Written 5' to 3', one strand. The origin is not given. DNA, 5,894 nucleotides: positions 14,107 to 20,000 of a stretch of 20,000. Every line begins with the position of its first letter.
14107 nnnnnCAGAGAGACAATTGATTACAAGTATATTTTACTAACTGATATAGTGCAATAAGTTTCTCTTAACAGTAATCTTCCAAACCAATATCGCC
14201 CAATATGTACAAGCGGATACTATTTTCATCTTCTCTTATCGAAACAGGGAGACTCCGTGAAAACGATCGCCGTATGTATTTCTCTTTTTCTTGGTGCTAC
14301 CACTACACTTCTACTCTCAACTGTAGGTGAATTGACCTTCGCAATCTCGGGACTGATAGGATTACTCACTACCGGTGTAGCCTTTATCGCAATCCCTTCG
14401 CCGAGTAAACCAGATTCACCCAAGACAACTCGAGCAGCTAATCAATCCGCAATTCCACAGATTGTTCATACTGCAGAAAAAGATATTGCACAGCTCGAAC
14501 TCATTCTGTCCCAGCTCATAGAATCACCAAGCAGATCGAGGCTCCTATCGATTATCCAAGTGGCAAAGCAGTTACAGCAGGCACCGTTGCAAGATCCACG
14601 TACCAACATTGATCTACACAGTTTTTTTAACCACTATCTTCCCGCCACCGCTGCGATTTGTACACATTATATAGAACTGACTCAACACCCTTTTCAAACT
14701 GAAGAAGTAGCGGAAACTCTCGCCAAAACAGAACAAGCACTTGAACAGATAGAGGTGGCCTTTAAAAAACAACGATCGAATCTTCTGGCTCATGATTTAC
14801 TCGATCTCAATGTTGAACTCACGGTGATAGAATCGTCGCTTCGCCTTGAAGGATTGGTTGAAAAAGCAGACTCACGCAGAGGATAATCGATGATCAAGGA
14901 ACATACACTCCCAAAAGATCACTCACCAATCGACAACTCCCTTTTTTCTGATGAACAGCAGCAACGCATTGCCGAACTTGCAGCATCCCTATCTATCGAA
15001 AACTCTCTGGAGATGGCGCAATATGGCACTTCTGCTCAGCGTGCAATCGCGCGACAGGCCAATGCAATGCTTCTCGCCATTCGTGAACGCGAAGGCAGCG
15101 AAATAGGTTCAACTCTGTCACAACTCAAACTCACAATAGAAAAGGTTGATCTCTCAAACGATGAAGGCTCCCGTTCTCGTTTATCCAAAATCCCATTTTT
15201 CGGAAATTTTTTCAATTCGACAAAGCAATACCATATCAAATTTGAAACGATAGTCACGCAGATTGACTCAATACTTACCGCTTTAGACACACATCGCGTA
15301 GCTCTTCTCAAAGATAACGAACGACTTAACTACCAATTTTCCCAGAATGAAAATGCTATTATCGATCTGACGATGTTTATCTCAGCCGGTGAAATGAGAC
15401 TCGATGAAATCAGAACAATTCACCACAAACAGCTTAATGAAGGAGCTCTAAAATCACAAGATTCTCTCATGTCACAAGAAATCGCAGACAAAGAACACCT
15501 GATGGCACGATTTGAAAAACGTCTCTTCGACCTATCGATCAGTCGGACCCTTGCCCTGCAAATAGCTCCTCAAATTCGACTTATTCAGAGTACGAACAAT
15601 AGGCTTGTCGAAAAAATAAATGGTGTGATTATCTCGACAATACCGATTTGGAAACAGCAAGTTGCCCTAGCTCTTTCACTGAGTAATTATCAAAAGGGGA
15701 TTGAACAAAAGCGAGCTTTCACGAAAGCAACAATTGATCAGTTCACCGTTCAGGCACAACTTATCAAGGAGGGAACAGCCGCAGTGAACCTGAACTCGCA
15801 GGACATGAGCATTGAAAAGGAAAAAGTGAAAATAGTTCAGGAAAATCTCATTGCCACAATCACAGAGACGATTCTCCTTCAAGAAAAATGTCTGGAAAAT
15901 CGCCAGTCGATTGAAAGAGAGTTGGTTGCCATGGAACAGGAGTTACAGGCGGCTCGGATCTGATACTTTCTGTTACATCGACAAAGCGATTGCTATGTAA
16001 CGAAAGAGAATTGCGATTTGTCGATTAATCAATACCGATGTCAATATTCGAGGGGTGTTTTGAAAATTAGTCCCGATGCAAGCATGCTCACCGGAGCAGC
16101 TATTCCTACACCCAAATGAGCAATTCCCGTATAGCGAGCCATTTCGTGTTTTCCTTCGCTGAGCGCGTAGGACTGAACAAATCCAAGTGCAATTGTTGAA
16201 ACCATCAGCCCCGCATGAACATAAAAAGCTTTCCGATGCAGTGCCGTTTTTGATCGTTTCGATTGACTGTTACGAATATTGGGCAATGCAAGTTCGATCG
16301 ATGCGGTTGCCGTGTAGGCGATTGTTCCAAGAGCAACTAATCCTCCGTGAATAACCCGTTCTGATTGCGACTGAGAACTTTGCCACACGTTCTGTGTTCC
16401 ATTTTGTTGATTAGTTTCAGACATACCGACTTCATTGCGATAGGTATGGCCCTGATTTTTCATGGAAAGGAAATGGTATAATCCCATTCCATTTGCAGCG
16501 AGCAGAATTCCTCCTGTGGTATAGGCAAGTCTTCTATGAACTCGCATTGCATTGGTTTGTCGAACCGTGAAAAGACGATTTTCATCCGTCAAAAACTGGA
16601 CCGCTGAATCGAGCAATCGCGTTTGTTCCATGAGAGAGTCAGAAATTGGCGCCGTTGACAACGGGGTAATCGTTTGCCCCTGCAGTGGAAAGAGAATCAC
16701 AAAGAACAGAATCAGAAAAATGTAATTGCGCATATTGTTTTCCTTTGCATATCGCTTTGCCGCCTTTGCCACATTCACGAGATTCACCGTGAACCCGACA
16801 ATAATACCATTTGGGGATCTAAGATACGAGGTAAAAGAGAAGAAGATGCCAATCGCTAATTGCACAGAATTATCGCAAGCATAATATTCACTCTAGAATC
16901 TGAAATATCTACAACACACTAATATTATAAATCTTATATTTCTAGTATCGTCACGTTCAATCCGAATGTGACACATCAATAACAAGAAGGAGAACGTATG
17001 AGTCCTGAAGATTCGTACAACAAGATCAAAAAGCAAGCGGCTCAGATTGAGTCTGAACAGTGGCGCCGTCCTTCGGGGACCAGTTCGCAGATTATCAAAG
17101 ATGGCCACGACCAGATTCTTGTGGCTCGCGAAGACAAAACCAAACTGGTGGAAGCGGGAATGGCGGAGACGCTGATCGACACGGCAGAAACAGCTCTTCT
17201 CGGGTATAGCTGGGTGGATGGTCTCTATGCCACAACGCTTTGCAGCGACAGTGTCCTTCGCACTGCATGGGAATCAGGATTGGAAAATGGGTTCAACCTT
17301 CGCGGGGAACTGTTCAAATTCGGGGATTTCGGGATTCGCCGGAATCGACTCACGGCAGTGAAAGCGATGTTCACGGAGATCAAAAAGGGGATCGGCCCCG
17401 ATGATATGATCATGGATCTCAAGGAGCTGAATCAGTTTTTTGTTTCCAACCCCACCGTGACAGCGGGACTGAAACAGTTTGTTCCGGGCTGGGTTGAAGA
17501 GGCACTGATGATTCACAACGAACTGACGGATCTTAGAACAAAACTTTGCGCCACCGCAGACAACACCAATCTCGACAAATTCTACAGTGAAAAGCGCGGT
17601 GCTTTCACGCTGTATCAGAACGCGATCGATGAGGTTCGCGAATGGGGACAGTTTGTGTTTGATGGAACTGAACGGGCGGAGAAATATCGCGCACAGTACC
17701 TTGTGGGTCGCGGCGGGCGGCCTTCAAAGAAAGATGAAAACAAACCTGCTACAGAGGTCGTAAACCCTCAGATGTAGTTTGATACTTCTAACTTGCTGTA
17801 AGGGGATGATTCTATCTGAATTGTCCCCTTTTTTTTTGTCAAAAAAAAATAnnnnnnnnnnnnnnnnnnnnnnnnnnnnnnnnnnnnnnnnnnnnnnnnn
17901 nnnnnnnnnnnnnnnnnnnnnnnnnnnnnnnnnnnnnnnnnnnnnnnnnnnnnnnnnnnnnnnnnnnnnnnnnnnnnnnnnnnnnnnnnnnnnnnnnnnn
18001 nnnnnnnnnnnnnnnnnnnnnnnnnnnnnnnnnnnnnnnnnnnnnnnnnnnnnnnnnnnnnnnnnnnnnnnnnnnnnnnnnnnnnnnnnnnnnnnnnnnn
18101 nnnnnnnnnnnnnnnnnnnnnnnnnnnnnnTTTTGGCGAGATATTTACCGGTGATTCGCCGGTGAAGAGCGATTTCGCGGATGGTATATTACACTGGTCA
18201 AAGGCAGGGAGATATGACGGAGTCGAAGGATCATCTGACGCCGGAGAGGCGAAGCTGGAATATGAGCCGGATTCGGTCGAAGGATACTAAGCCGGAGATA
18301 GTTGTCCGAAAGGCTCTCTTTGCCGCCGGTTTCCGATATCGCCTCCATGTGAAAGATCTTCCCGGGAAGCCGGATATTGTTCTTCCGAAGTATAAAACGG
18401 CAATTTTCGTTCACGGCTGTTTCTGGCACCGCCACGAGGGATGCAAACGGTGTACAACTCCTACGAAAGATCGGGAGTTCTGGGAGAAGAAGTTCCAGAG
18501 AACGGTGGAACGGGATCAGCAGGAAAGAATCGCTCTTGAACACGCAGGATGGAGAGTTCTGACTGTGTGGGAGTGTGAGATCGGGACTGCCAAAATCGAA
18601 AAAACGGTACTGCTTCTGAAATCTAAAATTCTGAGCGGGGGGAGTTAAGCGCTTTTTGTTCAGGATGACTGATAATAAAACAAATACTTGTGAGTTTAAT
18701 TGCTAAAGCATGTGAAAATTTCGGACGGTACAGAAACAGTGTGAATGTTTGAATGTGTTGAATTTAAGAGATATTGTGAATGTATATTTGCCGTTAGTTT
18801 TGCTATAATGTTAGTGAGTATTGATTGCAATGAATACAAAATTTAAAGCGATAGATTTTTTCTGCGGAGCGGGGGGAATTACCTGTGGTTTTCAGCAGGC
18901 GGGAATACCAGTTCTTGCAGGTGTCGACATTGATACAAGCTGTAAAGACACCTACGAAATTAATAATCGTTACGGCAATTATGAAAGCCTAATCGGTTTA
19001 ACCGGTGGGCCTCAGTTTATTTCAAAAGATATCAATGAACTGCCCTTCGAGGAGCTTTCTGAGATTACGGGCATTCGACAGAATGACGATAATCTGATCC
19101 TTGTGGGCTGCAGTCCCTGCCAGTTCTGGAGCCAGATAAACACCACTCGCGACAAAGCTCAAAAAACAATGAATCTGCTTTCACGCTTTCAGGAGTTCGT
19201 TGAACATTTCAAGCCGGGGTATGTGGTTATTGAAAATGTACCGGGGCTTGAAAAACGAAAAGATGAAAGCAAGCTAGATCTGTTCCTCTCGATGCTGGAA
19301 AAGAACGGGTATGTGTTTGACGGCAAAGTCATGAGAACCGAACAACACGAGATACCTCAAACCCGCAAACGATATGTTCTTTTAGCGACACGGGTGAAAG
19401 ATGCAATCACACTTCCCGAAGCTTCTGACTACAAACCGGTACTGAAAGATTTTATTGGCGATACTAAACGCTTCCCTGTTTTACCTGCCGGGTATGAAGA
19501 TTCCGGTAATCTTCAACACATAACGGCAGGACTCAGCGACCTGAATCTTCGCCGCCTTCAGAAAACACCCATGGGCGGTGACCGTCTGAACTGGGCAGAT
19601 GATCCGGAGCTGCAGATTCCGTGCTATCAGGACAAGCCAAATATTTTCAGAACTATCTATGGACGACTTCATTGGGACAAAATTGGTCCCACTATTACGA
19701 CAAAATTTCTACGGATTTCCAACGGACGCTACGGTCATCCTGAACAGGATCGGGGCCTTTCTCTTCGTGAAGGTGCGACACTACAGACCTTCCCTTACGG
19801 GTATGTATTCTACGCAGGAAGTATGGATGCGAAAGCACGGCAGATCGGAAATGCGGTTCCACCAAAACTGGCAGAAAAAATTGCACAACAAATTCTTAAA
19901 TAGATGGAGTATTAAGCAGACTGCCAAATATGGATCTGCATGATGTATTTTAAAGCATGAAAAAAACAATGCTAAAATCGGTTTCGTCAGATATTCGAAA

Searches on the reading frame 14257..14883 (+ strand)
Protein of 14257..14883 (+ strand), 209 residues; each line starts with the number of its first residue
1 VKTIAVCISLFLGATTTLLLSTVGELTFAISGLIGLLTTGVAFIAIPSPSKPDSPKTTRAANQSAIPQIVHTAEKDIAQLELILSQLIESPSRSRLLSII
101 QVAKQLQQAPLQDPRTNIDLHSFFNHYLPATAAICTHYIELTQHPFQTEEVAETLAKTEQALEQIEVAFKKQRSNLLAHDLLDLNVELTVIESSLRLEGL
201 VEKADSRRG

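Call 32: search_protein_families(library=pfam, proteins=[window:14257-14883:+], max_evalue=0.001)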
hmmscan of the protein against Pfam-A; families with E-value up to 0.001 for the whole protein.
window:14257-14883:+ (209 aa): 1 family
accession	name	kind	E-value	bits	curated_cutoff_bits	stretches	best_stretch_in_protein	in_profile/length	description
PF10112.14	Halogen_Hydrol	-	3e-25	89.7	29.8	1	8-190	6-190/191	5-bromo-4-chloroindolyl phosphate hydrolysis protein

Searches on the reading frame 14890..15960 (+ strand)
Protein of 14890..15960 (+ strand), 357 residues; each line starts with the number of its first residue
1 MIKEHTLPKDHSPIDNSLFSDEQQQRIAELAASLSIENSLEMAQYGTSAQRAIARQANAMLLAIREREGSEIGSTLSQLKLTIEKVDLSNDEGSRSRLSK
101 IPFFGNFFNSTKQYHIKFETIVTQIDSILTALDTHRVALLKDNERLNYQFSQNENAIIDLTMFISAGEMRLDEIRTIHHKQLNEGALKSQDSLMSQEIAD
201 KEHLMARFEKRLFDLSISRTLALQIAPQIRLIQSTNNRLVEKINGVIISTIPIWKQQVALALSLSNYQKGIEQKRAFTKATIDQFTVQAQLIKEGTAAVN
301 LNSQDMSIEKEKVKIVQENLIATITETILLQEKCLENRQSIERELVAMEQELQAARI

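Call 32: search_protein_families(library=pfam, proteins=[window:14890-15960:+], max_evalue=0.001)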
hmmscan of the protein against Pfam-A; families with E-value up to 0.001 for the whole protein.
window:14890-15960:+ (357 aa): 1 family
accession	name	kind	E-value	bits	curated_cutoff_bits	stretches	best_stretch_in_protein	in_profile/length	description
PF05816.16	TelA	-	1.9e-68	231.4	30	1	28-354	2-328/332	Toxic anion resistance protein (TelA)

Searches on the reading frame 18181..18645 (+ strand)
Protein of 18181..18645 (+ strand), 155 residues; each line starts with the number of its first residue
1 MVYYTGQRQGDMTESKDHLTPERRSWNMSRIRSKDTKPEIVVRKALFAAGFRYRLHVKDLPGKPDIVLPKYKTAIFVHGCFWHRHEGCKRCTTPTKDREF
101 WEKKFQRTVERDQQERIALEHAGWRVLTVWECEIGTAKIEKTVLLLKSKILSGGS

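Call 32: search_protein_families(library=pfam, proteins=[window:18181-18645:+], max_evalue=0.001)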
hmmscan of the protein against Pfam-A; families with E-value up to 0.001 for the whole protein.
window:18181-18645:+ (155 aa): 1 family
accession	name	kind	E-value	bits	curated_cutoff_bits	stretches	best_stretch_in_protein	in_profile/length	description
PF03852.21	Vsr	-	6e-35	119.4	27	1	17-86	2-71/74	DNA mismatch endonuclease Vsr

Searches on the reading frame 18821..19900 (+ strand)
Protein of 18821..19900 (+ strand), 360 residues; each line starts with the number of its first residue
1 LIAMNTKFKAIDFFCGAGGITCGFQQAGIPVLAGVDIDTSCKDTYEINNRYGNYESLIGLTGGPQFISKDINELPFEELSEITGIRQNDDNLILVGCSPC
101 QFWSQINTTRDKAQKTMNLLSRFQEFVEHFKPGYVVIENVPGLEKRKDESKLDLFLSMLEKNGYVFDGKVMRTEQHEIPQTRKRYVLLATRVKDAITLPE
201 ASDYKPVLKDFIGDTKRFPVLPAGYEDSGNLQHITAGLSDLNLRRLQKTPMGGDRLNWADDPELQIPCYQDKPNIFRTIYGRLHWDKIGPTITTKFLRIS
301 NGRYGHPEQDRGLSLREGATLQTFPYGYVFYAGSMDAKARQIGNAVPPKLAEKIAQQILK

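Call 32: search_protein_families(library=pfam, proteins=[window:18821-19900:+], max_evalue=0.001)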
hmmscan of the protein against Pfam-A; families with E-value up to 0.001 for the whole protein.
window:18821-19900:+ (360 aa): 1 family
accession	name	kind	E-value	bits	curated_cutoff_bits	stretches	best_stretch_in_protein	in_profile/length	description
PF00145.23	DNA_methylase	-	1.5e-47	163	22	1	8-360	1-324/324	C-5 cytosine-specific DNA methylase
